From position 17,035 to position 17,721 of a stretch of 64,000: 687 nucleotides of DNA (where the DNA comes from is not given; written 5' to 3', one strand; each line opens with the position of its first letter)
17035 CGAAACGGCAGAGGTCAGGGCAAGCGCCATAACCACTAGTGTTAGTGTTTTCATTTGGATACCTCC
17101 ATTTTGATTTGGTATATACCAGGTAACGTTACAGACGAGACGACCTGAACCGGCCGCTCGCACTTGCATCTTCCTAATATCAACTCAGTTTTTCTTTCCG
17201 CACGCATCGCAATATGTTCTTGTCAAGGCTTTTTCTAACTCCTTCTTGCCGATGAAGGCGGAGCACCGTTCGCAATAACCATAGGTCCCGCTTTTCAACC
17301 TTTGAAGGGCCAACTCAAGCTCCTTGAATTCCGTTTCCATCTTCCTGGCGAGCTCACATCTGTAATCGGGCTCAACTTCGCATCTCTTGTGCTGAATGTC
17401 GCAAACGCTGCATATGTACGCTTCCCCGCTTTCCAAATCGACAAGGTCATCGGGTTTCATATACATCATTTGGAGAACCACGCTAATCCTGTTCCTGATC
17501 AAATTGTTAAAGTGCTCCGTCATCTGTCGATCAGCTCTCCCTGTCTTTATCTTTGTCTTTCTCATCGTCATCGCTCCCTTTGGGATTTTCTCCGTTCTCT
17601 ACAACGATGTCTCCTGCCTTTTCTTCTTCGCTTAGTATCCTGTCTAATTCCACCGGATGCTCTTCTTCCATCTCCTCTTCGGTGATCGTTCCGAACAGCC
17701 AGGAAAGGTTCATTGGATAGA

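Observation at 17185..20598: Two divergent DksA/TraR-type zinc-finger paralogues bracket the giant cytochrome gene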

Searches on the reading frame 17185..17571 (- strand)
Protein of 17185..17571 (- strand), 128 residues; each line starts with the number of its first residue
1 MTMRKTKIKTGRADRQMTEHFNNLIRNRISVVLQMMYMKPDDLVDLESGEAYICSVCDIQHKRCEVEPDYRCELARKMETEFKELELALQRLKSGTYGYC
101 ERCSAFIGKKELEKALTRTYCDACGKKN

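Call 3: search_protein_families(library=pfam, proteins=[window:17185-17571:-], max_evalue=0.1)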
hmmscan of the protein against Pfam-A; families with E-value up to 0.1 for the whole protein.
window:17185-17571:- (128 aa): 1 family
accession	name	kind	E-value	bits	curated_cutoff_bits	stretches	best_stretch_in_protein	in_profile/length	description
PF17848.7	Zn_ribbon_ACC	-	0.094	13.4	24.5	0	100-114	4-18/26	Acetyl-CoA carboxylase zinc finger domain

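Call 4: search_protein_families(library=ncbifam, proteins=[window:17185-17571:-], max_evalue=0.1)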
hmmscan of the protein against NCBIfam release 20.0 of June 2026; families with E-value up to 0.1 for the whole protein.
window:17185-17571:- (128 aa): 4 families
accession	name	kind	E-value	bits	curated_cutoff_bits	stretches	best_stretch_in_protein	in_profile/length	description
NF033459.1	DksA_like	equivalog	5.2e-09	36.4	105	1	19-125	4-106/113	RNA polymerase-binding protein DksA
TIGR02890.1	bacill_yteA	subfamily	2.7e-07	30.8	134.4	1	73-127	62-116/159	regulatory protein, yteA family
TIGR02420.1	dksA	equivalog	6.1e-06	26.6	115.5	1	63-124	44-107/110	RNA polymerase-binding protein DksA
NF008045.0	PRK10778.1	equivalog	0.0017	18.6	289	1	70-124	82-138/151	RNA polymerase-binding protein DksA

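Call 9: find_homologous_proteins(query=window:17185-17523:-)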
Query window:17185-17523:- (112 aa): 48 proteins with E <= 0.001 among 49 candidates.
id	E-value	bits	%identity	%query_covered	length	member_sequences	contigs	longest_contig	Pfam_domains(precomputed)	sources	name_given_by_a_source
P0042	8.9e-70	250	100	100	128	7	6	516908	-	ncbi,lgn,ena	-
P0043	2.6e-61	223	87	100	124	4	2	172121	-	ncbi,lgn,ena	-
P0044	8.8e-61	221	87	100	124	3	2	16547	-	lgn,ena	-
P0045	2.7e-57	210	80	100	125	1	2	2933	-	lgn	-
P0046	1.4e-56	207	80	100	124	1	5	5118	-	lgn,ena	-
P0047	8.8e-56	205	79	100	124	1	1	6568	-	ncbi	-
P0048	1.4e-55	204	79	100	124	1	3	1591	-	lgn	-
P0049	1.9e-55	204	80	100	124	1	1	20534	-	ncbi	-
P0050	4.7e-54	199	77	100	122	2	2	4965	-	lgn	-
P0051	2.6e-53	197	78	100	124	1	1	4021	-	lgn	-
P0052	7.2e-53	195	75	100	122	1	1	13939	-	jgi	jgi:hypothetical protein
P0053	2.3e-52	194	76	100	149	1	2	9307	-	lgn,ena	-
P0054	4.2e-52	193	75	100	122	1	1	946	-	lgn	-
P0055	4.3e-52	193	77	100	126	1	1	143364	-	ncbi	-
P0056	2.0e-51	191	75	100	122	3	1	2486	-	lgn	-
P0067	9.0e-48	179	70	100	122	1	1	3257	PF01258.24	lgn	-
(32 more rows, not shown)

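Call 15: find_related_loci(query=A2, collection=genome_contigs, flank=10000)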
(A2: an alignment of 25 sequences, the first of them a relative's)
Query A2 (128 aa) in genome_contigs; peptide patterns used: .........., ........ (x = any residue, [..] = any of these).
63 stretches matched a pattern; 24 encode a relative of the query (tblastn E <= 1e-3); 24 distinct loci.
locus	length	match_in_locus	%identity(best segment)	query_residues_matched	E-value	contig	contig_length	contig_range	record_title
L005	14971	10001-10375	83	2-128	2e-69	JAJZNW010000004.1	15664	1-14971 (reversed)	MAG: Bacteroidetes bacterium isolate MAS4.bin38 NODE_4273_length_15664_cov_3.539293, whole genome shotgun sequence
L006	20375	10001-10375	80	2-128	5e-68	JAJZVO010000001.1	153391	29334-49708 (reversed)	MAG: Bacteroidetes bacterium isolate SKS5.bin54 NODE_118_length_153391_cov_2.191480, whole genome shotgun sequence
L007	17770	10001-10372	71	1-128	1e-60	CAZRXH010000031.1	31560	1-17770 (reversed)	MAG TPA_asm: uncultured Bacteroidota bacterium isolate SRP271791_co2_92 genome assembly, contig: NODE_248_length_31560_c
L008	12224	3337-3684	75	13-128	3e-59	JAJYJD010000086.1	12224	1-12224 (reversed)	MAG: Bacteroidetes bacterium isolate DBS2-1.bin144 NODE_9821_length_12224_cov_2.075969, whole genome shotgun sequence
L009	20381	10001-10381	71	2-128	3e-59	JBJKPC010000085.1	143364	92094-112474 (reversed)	MAG: Candidatus Kryptoniota bacterium isolate Bin_110 S1Ck127_610869_flag_0_multi_20.2891_len_143364, whole genome shotg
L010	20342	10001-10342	77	13-126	3e-58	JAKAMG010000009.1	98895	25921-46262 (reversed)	MAG: Bacteroidetes bacterium isolate WY5.bin159 NODE_333_length_98895_cov_14.831626, whole genome shotgun sequence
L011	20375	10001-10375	68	4-128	8e-57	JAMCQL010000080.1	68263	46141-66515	MAG: Bacteroidetes bacterium isolate FK_Sedi_A_Bin.46 NODE_646_length_68263_cov_293.065, whole genome shotgun sequence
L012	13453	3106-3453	72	13-128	2e-56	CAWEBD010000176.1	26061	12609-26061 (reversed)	MAG: uncultured Bacteroidetes bacterium isolate MFD01299.bin.2.3 genome assembly, contig: contig_96713, whole genome sho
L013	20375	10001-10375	69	5-128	3e-55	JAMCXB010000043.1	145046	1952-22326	MAG: Bacteroidetes bacterium isolate FK_Sedi_B_Bin.45 NODE_135_length_145046_cov_7.54548, whole genome shotgun sequence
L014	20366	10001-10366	68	4-125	4e-55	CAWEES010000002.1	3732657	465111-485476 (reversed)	MAG: uncultured Bacteroidetes bacterium isolate MFD01188.bin.1.46 genome assembly, contig: contig_4108, whole genome sho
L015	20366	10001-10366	67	4-125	2e-54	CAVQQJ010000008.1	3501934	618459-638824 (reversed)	MAG: uncultured Bacteroidetes bacterium isolate MFD01476.bin.2.182 genome assembly, contig: contig_26507, whole genome s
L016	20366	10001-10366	66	4-125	6e-54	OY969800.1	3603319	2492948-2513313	MAG: uncultured Bacteroidetes bacterium isolate MFD01476.bin.1.32 genome assembly, chromosome: 1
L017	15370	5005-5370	65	4-125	8e-53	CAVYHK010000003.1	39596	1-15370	MAG: uncultured Bacteroidetes bacterium isolate MFD03726.bin.1.238 genome assembly, contig: contig_102002, whole genome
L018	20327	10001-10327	72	20-128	1e-52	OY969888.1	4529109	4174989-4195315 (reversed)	MAG: uncultured Bacteroidetes bacterium isolate MFD03726.bin.c.9 genome assembly, chromosome: 1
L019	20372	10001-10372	65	5-128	6e-53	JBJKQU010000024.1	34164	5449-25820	MAG: Candidatus Kryptoniota bacterium isolate Bin_42 S1Ck127_3574728_flag_0_multi_8.9976_len_34164, whole genome shotgun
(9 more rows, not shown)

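Call 29: predict_structure(alignment_id=A3)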
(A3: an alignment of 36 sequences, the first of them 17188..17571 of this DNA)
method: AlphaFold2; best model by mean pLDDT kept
length: 128 residues; sequences in the alignment: 36
mean_pLDDT: 69.4   pTM: 0.58
mean pLDDT of the five models: 69.4, 69.3, 67.5, 66.3, 62.2
residues with pLDDT >= 90: 5; 70-90: 69; 50-70: 13; < 50: 41
segments of 3 or more residues with pLDDT < 50: 1-12, 44-71
pLDDT, mean of each block of 10 residues (from residue 1): 42 70 89 74 48 40 44 69 88 87 88 88 77
secondary structure, 60 per line:
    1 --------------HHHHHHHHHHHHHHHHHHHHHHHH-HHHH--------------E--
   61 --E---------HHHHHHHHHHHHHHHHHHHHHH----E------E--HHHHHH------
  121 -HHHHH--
elements in order: H15-38 H40-43 H73-94 H109-114 H122-126

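Call 32: search_solved_structures(query=A3, max_evalue=1, show_alignments=3)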
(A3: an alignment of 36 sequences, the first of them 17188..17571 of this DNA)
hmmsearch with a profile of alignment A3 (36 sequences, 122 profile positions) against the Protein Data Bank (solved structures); distinct sequences matched with E-value up to 1: 6.
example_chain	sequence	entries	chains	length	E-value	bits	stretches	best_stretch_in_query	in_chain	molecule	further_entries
1tjl_A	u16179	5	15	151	1.2e-06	31.8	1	57-119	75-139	DnaK suppressor protein | RNA polymerase-binding transcription factor DksA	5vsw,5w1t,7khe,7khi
2kq9_A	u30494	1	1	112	3.5e-06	30.3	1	69-120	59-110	DnaK suppressor protein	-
4ijj_A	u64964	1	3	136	0.0012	22.1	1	76-118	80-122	Putative C4-type zinc finger protein, DksA/TraR family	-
7qb0_A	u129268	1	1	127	0.55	13.5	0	81-116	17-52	Isoform Alpha of Paxillin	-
1rb9_A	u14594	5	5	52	0.57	13.4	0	44-64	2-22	RUBREDOXIN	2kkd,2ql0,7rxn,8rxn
1rdv_A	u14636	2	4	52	0.71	13.1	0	44-64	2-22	RUBREDOXIN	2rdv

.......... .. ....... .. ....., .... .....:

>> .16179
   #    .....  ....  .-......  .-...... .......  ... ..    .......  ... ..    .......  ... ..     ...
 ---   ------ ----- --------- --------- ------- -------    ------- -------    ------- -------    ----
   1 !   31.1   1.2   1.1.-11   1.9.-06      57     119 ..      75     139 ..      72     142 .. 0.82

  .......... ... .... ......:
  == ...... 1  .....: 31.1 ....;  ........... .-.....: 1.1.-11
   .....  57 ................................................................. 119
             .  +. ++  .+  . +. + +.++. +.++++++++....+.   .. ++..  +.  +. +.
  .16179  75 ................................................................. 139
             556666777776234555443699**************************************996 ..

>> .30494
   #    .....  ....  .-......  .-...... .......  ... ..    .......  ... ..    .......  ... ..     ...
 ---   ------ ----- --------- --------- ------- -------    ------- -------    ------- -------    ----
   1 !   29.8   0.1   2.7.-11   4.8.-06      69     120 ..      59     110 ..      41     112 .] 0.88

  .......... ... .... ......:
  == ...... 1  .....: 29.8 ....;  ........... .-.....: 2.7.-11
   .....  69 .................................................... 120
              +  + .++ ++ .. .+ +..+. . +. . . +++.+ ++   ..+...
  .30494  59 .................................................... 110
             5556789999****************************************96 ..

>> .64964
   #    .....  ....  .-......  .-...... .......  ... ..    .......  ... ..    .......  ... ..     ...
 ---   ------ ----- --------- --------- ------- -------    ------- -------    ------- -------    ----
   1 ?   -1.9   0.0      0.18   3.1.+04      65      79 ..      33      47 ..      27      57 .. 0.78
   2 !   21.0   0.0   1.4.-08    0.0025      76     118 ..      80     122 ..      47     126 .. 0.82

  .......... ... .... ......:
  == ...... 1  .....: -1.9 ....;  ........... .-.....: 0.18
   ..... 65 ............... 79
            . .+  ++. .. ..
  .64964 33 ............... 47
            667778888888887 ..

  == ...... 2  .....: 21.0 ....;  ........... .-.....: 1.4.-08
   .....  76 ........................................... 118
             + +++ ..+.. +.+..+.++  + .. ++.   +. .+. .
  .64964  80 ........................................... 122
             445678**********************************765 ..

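Call 34: fold_search(model_id=the predicted structure, library=pdb)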
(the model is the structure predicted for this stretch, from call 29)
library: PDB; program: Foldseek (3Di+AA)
matches with E <= 10: 19; with E <= 0.001: 2
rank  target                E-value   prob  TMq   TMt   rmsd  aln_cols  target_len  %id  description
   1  4ijj_A                4.3e-04  1.00  0.67  0.67   4.7       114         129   21  Structure of transcription factor DksA2 from Pseudomonas aeruginosa (released 2013-02-27)
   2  4ijj_B                6.7e-04  1.00  0.67  0.66   4.8       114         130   21  Structure of transcription factor DksA2 from Pseudomonas aeruginosa (released 2013-02-27)
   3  2kq9_MODEL_1_A        6.8e-03  1.00  0.51  0.57  10.8       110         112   17  Solution structure of DnaK suppressor protein from Agrobacterium tumefaciens C58. Northeast Structural Genomic (released 2009-11-17)
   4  1tjl_A                9.1e-03  1.00  0.43  0.38   6.9       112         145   22  Crystal structure of transcription factor DksA from E. coli (released 2004-09-07)
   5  7khi_M                1.0e-02  1.00  0.59  0.54   5.5       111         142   21  Escherichia coli RNA polymerase and rrnBP1 promoter complex with DksA/ppGpp (released 2020-10-28)
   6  5vsw_M                1.1e-02  1.00  0.42  0.38   7.1       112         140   21  X-ray crystal structure of Escherichia coli RNA polymerase and DksA/ppGpp complex (released 2017-06-14)
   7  6ptg_B                7.8e-02  1.00  0.35  0.49   2.1        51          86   20  Structure of RNA polymerase binding protein and transcriptional regulator Dks from Chlamydia trachomatis L2 (LGV434) (released 2019-07-24)
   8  6ptg_A                3.4e-01  0.99  0.35  0.50   2.0        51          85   20  Structure of RNA polymerase binding protein and transcriptional regulator Dks from Chlamydia trachomatis L2 (LGV434) (released 2019-07-24)
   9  6n63                  2.9e+00  0.47  0.36  0.33   5.0        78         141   14  Crystal structure of an Iron binding protein (released 2019-07-17)
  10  3vbb_B                6.0e+00  0.16  0.36  0.11   9.2        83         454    7  Crystal Structure of Seryl-tRNA Synthetase from Human at 2.9 angstroms (released 2012-02-29)
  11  2kgo_MODEL_1_A        7.6e+00  0.10  0.24  0.34   6.3        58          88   22  Solution NMR structure of Zn finger protein YBIL from Escherichia coli. NESG target ET107, OCSP target EC0402 (released 2009-03-31)
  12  6qhd_A                7.6e+00  0.05  0.21  0.05  12.4        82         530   18  Lysine acetylated and tyrosine phosphorylated STAT3 in a complex with DNA (released 2019-06-19)
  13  1wle_B                8.0e+00  0.20  0.38  0.12   6.0        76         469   12  Crystal Structure of mammalian mitochondrial seryl-tRNA synthetase complexed with seryl-adenylate (released 2005-09-06)
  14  3lnn_B                8.0e+00  0.07  0.28  0.18   9.8        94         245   11  Crystal structure of ZneB from Cupriavidus metallidurans (released 2010-06-30)
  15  5ot4_D                8.5e+00  0.04  0.21  0.06   7.4        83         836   19  Structure of the Legionella pneumophila effector RidL (1-866) (released 2017-12-13)
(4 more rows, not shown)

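Call 54: search_protein_representatives(alignment_id=A3)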
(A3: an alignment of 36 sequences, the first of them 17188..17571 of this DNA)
Query: 36 sequences, 122 profile positions. Proteins with E-value up to 0.001 (for the whole library): 690; up to 1e-10: 16; up to 1e-30: 2. The best 150 are listed.
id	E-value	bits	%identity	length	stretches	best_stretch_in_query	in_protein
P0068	2.1e-56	205.4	-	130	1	4-119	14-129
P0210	1.6e-31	125.1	-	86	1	1-83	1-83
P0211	2.2e-26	108.4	-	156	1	12-120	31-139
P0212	9.9e-26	106.4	-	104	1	24-120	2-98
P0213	1.2e-24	102.8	-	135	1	3-121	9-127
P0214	2.5e-24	101.8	-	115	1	9-120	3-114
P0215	1.2e-23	99.6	-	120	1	11-121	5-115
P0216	1.6e-23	99.2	-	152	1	10-118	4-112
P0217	5.6e-21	91.0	-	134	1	13-120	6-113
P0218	1.4e-20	89.7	-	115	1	11-119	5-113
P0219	1.0e-14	70.8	-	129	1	12-118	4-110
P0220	1.4e-14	70.3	-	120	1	26-120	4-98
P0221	1.8e-13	66.8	-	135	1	9-119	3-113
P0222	4.2e-13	65.6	-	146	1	32-120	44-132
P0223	5.5e-12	62.0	-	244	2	74-121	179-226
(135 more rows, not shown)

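Call 56: list_cluster_members(proteins=[P0211, P0212, P0213, P0214, P0215, P0216, P0217, P0218, P0219, P0221])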
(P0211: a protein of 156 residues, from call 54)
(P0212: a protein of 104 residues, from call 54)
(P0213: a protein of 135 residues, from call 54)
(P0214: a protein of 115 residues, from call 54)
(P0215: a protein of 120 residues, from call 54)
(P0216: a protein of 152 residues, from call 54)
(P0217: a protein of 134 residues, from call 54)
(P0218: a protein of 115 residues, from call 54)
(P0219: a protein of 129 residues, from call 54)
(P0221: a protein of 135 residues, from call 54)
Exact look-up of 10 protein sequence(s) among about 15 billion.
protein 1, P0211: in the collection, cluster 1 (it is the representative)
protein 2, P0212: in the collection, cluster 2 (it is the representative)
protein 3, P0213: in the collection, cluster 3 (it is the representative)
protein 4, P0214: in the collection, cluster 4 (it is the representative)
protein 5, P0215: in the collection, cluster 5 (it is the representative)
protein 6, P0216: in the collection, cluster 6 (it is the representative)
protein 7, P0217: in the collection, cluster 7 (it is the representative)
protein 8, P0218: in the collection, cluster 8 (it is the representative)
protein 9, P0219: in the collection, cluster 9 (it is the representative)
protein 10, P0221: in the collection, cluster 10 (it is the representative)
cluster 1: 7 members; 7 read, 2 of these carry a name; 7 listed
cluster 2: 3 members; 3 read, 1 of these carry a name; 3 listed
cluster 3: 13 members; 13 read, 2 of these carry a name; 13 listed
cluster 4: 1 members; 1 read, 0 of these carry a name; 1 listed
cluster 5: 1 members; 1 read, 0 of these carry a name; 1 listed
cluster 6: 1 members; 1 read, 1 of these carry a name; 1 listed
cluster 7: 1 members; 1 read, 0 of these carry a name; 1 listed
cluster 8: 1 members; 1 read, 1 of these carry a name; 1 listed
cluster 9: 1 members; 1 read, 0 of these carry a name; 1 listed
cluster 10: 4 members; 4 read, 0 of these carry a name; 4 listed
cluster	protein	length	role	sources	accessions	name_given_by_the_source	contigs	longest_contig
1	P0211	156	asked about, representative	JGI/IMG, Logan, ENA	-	-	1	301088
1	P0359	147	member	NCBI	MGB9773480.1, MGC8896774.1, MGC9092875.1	MAG: TraR/DksA family transcriptional regulator [Bacteroidota bacterium]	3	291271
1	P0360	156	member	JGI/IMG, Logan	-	DnaK suppressor protein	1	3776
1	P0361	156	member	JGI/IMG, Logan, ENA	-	-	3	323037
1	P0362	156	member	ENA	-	-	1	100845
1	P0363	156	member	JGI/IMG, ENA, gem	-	-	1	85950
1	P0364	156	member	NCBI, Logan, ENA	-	-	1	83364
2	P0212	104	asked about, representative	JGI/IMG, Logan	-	RNA polymerase-binding transcription factor DksA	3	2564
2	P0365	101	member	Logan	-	-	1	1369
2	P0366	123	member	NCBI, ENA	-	-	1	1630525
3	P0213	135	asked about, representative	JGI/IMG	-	-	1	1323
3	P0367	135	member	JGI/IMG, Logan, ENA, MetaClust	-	\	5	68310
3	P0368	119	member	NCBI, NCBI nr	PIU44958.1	MAG: hypothetical protein COS95_06420 [Ignavibacteriales bacterium ...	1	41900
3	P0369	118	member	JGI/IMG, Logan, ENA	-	-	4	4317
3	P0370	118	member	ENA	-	-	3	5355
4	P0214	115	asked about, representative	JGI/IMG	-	-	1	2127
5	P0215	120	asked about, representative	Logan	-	-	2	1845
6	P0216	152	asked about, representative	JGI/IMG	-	hypothetical protein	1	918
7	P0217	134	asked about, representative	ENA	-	-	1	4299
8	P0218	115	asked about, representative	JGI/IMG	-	RNA polymerase-binding transcription factor DksA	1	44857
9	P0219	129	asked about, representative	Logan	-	-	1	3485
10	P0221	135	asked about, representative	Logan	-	-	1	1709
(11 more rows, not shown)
